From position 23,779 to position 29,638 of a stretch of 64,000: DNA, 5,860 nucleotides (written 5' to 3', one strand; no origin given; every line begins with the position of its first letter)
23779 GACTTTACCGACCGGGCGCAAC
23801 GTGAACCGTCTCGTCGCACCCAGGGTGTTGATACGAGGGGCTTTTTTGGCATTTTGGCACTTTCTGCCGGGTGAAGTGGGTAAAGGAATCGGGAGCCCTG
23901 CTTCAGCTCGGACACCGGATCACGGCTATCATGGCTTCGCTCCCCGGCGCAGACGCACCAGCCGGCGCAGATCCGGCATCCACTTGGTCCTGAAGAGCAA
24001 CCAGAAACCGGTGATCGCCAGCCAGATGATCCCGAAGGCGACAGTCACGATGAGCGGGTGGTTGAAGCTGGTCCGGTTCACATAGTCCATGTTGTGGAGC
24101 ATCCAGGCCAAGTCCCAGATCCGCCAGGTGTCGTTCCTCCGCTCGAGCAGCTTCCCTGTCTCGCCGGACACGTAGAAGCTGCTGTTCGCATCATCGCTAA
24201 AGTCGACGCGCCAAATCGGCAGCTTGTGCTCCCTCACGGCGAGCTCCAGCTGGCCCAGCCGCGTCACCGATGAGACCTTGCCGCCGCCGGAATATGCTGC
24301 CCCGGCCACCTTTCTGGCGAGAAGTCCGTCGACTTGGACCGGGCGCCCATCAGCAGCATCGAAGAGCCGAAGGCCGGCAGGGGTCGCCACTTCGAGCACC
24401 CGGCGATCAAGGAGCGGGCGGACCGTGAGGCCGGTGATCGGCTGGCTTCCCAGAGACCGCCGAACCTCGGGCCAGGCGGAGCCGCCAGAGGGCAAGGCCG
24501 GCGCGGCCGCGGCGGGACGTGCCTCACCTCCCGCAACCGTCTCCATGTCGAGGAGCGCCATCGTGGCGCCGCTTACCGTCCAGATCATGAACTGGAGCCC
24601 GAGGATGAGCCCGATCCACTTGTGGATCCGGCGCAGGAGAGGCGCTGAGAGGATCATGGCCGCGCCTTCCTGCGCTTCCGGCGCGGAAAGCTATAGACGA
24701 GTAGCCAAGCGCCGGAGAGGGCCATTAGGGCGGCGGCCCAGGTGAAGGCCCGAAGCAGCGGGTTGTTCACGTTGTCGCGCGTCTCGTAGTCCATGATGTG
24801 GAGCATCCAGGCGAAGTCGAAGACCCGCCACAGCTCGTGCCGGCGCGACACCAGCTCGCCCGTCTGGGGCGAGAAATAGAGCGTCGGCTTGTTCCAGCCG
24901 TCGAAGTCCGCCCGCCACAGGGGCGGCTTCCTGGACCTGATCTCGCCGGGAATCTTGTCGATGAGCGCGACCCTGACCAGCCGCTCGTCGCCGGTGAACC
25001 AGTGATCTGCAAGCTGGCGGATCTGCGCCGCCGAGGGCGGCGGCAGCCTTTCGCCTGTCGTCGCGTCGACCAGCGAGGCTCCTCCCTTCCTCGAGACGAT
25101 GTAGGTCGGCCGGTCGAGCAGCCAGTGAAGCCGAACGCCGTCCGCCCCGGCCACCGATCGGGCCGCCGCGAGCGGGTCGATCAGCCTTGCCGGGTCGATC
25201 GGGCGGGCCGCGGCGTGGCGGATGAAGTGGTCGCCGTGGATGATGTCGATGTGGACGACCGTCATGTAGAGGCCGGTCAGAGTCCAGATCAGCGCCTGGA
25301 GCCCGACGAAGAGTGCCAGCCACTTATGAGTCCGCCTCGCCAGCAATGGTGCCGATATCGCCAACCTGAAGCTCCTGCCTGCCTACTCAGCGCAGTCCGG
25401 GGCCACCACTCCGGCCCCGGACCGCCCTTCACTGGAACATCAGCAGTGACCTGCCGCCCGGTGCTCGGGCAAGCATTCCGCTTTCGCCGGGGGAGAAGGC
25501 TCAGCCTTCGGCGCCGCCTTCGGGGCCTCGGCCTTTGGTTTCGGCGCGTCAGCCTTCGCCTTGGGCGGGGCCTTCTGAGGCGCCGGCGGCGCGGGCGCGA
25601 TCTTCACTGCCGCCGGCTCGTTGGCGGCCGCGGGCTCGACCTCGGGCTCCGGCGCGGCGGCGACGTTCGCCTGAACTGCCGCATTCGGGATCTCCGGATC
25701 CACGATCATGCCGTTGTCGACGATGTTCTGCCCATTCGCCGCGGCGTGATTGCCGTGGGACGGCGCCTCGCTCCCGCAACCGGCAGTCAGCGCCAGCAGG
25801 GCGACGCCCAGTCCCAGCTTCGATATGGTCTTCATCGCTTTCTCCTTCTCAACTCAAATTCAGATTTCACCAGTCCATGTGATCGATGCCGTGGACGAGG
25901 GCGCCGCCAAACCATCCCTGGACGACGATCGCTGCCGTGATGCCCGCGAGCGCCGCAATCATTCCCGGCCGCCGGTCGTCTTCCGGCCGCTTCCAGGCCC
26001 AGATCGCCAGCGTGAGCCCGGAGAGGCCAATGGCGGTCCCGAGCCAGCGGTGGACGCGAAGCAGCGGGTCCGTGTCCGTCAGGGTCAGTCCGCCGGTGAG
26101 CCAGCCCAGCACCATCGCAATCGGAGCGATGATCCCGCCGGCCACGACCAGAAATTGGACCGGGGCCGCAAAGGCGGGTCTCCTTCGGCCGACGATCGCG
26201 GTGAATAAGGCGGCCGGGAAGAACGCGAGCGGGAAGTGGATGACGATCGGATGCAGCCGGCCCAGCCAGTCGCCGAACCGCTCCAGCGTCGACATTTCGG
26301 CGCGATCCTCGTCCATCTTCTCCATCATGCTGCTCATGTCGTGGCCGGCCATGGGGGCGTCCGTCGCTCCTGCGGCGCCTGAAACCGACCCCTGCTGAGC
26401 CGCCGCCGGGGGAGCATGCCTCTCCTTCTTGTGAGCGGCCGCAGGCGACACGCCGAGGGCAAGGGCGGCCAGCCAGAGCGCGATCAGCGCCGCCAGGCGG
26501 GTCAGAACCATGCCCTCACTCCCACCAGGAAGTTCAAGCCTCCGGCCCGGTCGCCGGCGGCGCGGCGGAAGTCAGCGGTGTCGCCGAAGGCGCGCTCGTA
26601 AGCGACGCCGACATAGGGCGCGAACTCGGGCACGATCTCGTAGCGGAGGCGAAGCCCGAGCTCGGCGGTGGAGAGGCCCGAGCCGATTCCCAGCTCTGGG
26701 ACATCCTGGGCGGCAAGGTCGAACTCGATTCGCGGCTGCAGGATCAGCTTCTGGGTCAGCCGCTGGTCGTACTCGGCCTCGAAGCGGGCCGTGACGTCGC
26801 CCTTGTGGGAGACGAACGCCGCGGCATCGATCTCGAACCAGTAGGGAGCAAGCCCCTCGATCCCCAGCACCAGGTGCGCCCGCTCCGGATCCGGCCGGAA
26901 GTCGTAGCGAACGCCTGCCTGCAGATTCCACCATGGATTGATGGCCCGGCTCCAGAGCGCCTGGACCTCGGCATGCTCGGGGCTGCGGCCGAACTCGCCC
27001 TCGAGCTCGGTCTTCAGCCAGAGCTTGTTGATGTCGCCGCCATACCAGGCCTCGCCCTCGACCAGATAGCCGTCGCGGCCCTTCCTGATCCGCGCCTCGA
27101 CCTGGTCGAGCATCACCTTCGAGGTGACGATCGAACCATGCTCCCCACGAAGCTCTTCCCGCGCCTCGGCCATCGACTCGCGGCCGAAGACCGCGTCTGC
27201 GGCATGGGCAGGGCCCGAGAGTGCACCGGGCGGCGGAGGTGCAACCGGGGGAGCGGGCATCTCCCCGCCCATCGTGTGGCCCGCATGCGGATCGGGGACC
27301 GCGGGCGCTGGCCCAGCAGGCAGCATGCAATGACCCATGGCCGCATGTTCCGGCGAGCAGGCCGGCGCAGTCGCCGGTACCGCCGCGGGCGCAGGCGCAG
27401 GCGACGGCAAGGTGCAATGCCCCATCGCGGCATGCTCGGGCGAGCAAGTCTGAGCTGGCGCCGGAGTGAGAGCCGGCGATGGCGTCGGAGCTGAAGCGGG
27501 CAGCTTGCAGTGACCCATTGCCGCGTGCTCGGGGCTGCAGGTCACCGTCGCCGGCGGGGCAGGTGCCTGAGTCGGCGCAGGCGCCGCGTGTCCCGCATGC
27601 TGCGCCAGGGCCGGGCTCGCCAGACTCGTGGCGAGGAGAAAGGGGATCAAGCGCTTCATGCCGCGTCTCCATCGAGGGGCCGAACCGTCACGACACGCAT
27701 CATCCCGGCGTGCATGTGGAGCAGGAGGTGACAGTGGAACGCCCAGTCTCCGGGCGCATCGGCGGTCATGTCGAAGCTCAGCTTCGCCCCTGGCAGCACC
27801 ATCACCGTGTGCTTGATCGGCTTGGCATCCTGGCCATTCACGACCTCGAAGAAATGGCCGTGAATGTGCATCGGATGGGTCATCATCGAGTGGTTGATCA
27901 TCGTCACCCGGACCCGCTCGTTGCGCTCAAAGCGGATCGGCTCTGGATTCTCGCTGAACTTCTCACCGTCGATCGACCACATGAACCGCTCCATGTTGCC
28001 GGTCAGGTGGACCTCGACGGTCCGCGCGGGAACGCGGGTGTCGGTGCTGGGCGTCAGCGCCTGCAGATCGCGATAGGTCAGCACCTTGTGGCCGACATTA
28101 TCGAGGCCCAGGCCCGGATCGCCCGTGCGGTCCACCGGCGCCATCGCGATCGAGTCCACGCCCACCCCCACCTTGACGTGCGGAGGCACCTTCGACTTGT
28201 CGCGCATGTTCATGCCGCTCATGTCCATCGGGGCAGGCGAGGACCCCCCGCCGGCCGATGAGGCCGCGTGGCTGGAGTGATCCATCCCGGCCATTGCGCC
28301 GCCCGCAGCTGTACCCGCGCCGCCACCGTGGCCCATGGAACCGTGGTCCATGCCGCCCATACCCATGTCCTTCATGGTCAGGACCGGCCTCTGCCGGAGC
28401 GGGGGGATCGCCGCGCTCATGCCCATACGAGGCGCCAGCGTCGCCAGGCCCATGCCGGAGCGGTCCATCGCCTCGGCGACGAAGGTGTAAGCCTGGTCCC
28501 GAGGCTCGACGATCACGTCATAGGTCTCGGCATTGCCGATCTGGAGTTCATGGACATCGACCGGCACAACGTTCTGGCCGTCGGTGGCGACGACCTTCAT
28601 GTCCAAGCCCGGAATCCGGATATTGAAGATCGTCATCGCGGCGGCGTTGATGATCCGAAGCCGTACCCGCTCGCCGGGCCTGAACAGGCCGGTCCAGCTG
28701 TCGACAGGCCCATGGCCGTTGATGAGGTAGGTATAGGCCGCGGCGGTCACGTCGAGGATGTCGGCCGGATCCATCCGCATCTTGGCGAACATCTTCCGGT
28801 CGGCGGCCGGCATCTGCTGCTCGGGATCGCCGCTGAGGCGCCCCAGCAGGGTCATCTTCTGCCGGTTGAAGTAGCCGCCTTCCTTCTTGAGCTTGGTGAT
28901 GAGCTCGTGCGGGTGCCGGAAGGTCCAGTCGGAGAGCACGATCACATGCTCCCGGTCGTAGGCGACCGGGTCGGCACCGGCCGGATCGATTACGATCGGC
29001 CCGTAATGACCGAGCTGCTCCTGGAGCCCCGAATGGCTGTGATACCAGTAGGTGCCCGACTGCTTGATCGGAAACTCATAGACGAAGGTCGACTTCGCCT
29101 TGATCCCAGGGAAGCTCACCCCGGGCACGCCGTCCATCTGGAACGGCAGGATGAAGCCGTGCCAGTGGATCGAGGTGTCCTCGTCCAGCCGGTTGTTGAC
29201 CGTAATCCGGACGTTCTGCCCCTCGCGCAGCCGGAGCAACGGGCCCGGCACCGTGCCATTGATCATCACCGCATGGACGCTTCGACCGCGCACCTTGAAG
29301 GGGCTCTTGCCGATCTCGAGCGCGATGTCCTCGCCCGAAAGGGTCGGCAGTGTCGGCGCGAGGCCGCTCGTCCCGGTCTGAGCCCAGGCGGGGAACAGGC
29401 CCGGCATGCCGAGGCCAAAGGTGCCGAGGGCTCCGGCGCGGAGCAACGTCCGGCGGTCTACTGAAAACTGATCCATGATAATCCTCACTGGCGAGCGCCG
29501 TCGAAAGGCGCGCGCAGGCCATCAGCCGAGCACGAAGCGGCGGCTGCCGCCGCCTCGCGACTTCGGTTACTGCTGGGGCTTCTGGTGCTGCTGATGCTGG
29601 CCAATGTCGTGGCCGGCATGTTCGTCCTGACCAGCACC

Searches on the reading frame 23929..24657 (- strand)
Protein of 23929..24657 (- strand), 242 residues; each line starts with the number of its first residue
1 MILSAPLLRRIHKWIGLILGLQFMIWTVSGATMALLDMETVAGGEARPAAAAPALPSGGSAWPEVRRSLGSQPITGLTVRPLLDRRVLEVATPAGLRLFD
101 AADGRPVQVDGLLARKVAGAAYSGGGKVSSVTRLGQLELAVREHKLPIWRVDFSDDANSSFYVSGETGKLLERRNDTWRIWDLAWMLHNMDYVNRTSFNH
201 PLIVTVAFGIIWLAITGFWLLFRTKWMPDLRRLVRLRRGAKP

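Call 9: search_protein_families(library=pfam, proteins=[window:23929-24657:-], max_evalue=0.01)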
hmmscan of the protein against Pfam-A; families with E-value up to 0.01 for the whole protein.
window:23929-24657:- (242 aa): 1 family
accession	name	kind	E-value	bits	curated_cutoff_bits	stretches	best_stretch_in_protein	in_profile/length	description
PF03929.21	PepSY_TM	-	6.9e-06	26.5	28.8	1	8-221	177-292/295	PepSY-associated TM region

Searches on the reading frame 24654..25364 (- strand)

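Call 9: search_protein_families(library=pfam, proteins=[window:24654-25364:-], max_evalue=0.01)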
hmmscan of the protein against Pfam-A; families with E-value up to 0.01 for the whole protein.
window:24654-25364:- (236 aa): 1 family
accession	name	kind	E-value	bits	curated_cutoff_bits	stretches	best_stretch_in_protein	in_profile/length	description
PF03929.21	PepSY_TM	-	3.1e-05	24.4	28.8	1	11-230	2-172/295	PepSY-associated TM region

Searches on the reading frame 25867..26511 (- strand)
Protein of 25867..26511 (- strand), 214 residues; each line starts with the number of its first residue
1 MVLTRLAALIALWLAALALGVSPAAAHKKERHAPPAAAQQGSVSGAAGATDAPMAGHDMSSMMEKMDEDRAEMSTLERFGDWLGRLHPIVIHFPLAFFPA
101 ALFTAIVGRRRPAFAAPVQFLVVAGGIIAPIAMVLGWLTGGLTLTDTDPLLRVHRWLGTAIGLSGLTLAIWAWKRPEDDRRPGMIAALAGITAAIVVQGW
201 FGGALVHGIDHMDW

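Call 9: search_protein_families(library=pfam, proteins=[window:25867-26511:-], max_evalue=0.01)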
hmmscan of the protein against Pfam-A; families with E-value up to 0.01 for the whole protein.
window:25867-26511:- (214 aa): 3 families
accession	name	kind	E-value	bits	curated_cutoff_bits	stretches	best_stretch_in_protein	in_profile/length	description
PF09990.14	DUF2231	-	2.4e-10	41.1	26.4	1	86-206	4-130/139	Predicted membrane protein (DUF2231)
PF02628.20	COX15-CtaA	-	5.8e-05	22.7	29.9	1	153-207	80-132/322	Cytochrome oxidase assembly protein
PF01027.25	Bax1-I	-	0.0069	16.6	34.1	0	90-204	39-148/207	Inhibitor of apoptosis-promoting Bax1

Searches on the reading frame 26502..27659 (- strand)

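Call 9: search_protein_families(library=pfam, proteins=[window:26502-27659:-], max_evalue=0.01)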
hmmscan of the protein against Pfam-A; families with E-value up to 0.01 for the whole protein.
window:26502-27659:- (385 aa): 2 families
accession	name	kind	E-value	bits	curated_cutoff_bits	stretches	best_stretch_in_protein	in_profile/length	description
PF05275.17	CopB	-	2.1e-90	302.3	27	1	179-385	2-208/208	Copper resistance protein B precursor (CopB)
PF03797.25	Autotransporter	-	0.0012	19.1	26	1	289-368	118-212/255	Autotransporter beta-domain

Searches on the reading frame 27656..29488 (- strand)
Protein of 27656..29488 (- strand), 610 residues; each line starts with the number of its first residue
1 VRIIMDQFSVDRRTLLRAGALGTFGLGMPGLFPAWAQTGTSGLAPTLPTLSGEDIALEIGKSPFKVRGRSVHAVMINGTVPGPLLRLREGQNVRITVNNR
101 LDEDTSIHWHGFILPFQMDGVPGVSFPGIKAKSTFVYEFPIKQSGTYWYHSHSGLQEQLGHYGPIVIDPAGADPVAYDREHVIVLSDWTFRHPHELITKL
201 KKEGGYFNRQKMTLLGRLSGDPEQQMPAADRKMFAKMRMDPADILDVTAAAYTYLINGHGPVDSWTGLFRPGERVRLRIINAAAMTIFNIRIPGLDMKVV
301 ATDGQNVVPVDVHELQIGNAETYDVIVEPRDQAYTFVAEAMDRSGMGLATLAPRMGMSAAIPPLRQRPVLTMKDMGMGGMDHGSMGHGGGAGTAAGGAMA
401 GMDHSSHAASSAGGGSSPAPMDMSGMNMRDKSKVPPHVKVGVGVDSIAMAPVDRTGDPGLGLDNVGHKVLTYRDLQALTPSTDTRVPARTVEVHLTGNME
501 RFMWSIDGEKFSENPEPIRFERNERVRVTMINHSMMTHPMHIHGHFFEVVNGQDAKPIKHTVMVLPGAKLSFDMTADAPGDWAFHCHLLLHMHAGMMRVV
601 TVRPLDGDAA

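Call 9: search_protein_families(library=pfam, proteins=[window:27656-29488:-], max_evalue=0.01)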
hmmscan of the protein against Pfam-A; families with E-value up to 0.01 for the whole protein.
window:27656-29488:- (610 aa): 3 families
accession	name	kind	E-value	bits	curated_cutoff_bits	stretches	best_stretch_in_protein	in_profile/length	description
PF07732.21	Cu-oxidase_3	-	3e-49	166.5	21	2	64-169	7-116/119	Multicopper oxidase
PF07731.20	Cu-oxidase_2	-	1.1e-35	122.8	20.4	1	489-604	6-135/137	Multicopper oxidase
PF00394.28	Cu-oxidase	-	6.8e-31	107.9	21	2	181-341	3-142/157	Multicopper oxidase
